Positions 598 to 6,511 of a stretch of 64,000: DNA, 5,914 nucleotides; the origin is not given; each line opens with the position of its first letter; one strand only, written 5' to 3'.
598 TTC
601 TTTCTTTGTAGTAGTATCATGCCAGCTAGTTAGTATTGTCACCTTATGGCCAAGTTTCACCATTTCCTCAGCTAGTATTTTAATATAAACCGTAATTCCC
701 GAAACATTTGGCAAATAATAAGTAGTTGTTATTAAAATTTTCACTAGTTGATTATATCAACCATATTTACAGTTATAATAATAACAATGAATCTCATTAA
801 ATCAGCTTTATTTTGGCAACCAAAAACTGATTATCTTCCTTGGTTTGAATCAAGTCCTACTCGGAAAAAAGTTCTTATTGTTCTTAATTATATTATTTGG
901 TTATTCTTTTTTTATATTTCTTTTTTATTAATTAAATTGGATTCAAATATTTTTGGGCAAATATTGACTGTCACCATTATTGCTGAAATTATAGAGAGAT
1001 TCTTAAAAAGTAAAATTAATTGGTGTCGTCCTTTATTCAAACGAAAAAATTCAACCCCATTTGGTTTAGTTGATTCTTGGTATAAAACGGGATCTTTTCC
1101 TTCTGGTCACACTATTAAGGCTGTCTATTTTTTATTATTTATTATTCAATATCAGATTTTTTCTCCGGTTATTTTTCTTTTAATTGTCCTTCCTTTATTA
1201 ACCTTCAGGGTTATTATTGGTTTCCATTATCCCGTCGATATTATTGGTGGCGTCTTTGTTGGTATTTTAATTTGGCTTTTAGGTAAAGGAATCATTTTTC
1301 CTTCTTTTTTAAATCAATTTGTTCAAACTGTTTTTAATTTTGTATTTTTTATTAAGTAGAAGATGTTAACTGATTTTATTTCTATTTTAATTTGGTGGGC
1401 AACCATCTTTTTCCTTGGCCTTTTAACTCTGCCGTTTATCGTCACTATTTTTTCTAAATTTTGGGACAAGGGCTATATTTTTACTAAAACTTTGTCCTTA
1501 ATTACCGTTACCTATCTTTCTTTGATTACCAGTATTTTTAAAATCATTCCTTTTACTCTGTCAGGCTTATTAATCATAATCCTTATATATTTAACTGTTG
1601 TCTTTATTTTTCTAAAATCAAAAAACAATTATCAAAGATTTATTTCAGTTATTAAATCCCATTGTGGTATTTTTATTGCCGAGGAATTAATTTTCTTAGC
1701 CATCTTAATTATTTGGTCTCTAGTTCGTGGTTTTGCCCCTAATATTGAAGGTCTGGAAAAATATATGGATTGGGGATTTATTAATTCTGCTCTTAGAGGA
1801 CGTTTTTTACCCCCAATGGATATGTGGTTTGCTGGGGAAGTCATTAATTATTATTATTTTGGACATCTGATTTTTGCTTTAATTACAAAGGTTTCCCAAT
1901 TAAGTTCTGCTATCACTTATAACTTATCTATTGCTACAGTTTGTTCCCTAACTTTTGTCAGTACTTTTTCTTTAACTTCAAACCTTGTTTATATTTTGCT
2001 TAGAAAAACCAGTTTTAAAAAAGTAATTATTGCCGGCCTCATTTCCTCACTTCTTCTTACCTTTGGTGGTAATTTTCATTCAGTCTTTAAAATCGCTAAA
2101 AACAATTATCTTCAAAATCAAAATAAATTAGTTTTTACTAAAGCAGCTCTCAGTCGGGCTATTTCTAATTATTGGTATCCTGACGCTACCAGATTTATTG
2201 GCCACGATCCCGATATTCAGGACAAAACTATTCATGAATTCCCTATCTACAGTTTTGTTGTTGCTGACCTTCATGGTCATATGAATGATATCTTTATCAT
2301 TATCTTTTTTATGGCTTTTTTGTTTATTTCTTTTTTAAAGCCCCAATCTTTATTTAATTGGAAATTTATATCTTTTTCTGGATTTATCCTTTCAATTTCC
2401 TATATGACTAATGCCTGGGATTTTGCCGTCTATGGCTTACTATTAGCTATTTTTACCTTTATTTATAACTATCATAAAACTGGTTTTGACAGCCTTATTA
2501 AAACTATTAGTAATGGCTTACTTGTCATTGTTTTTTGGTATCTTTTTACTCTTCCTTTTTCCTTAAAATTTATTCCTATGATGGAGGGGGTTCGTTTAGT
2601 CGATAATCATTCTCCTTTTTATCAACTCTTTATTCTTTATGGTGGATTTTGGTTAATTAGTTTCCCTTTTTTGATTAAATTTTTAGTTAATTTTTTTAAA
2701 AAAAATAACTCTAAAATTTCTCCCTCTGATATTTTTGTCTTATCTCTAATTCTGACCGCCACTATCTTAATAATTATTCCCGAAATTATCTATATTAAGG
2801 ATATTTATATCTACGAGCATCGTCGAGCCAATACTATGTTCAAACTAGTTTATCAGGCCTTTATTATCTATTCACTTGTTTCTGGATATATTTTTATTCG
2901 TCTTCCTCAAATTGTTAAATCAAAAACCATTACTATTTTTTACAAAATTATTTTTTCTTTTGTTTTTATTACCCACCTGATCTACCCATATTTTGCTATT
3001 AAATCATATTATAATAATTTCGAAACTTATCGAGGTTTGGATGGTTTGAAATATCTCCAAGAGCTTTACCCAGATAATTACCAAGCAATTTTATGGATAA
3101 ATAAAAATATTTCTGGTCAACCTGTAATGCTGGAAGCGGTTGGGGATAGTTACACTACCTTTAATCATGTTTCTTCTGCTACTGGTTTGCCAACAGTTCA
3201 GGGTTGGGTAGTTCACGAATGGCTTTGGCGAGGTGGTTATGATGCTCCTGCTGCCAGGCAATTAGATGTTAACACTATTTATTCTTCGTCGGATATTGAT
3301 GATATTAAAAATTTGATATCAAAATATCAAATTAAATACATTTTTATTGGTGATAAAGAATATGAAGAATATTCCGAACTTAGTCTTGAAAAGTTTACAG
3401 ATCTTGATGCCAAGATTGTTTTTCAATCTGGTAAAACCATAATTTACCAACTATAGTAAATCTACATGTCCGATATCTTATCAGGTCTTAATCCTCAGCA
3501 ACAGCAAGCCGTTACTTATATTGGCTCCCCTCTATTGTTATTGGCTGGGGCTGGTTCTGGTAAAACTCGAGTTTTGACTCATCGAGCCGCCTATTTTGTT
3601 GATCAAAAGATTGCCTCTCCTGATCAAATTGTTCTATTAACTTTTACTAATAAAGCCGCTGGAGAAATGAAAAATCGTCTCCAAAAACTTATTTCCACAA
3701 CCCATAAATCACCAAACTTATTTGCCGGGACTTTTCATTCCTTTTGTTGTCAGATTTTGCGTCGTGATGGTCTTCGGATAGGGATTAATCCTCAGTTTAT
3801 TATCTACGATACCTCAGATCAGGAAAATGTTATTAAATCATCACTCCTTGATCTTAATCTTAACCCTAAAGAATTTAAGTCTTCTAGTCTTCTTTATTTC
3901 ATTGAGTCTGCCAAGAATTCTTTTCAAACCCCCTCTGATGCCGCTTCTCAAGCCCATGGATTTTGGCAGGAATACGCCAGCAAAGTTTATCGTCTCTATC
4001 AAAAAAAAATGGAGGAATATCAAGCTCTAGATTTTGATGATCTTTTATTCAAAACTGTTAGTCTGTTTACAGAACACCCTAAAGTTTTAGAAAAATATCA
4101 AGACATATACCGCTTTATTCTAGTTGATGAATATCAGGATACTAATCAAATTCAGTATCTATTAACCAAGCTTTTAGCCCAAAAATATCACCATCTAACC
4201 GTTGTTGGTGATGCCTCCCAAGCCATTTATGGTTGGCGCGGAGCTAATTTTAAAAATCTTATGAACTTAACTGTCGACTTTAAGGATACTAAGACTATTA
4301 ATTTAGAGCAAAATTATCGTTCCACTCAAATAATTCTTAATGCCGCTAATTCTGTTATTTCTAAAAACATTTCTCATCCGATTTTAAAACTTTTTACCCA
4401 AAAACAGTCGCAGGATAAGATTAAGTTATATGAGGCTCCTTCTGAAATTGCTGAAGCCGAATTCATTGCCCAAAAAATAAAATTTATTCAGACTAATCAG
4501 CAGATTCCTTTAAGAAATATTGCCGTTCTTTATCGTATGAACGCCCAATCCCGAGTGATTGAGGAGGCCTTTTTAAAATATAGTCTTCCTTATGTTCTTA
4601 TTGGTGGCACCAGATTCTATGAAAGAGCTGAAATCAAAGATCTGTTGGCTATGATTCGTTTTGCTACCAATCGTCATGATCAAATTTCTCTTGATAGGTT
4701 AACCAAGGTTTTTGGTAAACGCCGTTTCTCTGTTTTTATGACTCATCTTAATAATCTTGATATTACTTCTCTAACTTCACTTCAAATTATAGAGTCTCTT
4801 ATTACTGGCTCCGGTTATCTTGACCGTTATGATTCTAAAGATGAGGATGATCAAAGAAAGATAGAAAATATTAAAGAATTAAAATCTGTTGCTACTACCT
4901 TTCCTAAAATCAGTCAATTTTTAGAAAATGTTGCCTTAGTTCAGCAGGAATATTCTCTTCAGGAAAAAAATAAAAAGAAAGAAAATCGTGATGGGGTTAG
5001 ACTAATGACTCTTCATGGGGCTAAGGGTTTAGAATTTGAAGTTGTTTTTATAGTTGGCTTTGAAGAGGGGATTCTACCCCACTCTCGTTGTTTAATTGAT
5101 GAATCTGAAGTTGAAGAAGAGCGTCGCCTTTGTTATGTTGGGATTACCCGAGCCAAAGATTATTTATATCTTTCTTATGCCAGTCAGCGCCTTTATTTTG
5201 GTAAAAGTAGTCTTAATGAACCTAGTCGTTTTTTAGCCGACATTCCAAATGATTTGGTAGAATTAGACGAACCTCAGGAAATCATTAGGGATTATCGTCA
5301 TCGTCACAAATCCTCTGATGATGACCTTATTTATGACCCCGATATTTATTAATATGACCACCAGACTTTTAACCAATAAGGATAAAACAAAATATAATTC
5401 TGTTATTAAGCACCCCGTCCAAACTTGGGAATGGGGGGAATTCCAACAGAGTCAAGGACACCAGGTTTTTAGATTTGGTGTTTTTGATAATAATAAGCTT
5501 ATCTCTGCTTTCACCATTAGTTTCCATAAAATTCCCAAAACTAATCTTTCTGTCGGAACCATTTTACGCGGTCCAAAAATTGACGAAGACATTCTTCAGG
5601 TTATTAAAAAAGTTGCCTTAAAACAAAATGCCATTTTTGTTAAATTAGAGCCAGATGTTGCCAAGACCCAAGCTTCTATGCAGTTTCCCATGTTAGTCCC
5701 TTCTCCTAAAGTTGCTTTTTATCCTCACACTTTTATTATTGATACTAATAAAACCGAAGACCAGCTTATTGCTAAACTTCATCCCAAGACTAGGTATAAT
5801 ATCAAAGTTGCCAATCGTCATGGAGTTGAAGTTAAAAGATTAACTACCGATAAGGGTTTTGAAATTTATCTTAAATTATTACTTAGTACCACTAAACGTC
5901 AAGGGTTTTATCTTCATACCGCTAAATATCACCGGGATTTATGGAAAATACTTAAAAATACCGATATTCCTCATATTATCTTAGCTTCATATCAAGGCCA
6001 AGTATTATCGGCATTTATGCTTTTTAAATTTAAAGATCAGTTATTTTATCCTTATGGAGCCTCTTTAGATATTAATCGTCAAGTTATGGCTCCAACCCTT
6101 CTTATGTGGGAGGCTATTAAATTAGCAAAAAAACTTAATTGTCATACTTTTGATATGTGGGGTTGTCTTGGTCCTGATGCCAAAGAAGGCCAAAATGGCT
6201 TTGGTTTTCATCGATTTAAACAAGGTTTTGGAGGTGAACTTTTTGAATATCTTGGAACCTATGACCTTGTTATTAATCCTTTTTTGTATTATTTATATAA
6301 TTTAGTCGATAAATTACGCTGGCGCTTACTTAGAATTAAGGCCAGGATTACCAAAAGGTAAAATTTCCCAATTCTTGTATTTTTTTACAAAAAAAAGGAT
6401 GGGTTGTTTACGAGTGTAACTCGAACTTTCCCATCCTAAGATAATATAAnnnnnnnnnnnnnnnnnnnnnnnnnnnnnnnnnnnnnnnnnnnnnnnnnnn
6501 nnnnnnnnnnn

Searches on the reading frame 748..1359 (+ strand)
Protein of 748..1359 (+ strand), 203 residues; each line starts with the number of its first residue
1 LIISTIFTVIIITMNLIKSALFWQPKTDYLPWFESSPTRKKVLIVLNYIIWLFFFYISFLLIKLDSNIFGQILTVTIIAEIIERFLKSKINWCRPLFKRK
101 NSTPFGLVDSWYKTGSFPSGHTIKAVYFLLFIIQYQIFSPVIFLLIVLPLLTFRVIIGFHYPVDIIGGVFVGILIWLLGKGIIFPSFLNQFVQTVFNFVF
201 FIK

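Call 66: search_protein_families(library=pfam, proteins=[window:748-1359:+], max_evalue=0.0001)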
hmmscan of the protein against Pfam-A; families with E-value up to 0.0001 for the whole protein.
window:748-1359:+ (203 aa): 3 families
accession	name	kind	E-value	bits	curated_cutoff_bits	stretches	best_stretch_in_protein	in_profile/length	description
PF01569.27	PAP2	-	5.7e-14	52.4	27.2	1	72-178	5-120/130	PAP2 superfamily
PF14378.12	PAP2_3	-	3.9e-08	33.8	27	1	116-178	126-190/190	PAP2 superfamily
PF14360.12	PAP2_C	-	1.5e-05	25.9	27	1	119-178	8-71/74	PAP2 superfamily C-terminal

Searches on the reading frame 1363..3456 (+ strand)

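Call 66: search_protein_families(library=pfam, proteins=[window:1363-3456:+], max_evalue=0.0001)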
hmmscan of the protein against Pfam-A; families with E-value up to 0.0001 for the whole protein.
window:1363-3456:+ (697 aa): 1 family
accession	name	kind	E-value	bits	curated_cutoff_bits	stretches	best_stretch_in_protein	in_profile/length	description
PF10060.15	DUF2298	-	1.5e-89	301.6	27.8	2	49-443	2-389/488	Uncharacterized membrane protein (DUF2298)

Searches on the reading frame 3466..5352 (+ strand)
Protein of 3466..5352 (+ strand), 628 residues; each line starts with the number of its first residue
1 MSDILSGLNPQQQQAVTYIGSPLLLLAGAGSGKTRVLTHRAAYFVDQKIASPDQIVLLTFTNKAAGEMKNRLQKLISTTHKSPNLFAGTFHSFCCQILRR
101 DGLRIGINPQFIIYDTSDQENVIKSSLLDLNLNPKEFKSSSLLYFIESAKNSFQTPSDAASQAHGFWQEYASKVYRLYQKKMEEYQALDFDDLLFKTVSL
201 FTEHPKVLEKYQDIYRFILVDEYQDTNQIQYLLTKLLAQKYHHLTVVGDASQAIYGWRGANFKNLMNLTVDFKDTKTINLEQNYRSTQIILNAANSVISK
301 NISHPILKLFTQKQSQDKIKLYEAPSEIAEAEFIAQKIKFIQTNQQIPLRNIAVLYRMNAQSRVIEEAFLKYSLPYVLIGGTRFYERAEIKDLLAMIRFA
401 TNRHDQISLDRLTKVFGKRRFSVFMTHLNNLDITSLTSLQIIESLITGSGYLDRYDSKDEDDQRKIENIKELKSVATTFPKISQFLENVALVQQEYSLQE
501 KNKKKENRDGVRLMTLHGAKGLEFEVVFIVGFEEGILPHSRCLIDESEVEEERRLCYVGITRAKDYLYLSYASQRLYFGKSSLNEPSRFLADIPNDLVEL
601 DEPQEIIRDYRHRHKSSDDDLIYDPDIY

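Call 66: search_protein_families(library=pfam, proteins=[window:3466-5352:+], max_evalue=0.0001)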
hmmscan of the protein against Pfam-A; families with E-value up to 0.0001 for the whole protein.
window:3466-5352:+ (628 aa): 6 families
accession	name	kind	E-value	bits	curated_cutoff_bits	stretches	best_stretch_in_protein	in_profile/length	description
PF00580.27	UvrD-helicase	-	2.9e-85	286.7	23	1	8-273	1-271/271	UvrD/REP helicase N-terminal domain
PF13361.12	UvrD_C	-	6.3e-66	223.6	25.6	2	278-418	1-140/350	UvrD-like helicase C-terminal domain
PF13245.12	AAA_19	-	1e-23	84.4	25.1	1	12-256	1-132/134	AAA domain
PF13538.12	UvrD_C_2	-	2.7e-09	37.2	27.4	1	511-569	2-51/52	UvrD-like helicase C-terminal domain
PF13604.12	AAA_30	-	2.2e-07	31.2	27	0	8-81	2-75/191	AAA domain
PF01443.25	Viral_helicase1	-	1.5e-06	28.6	21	0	499-568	172-225/228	Viral superfamily 1 RNA helicase core domain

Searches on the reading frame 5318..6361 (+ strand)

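Call 66: search_protein_families(library=pfam, proteins=[window:5318-6361:+], max_evalue=0.0001)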
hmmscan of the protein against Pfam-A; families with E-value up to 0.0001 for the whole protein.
window:5318-6361:+ (347 aa): 2 families
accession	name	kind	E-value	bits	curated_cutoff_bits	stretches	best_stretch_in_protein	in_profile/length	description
PF02388.22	FemAB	-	2e-36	126.1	24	3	227-332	305-406/406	FemAB family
PF13480.13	Acetyltransf_6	-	1.3e-08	35.6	22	1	159-282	4-136/143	Acetyltransferase (GNAT) domain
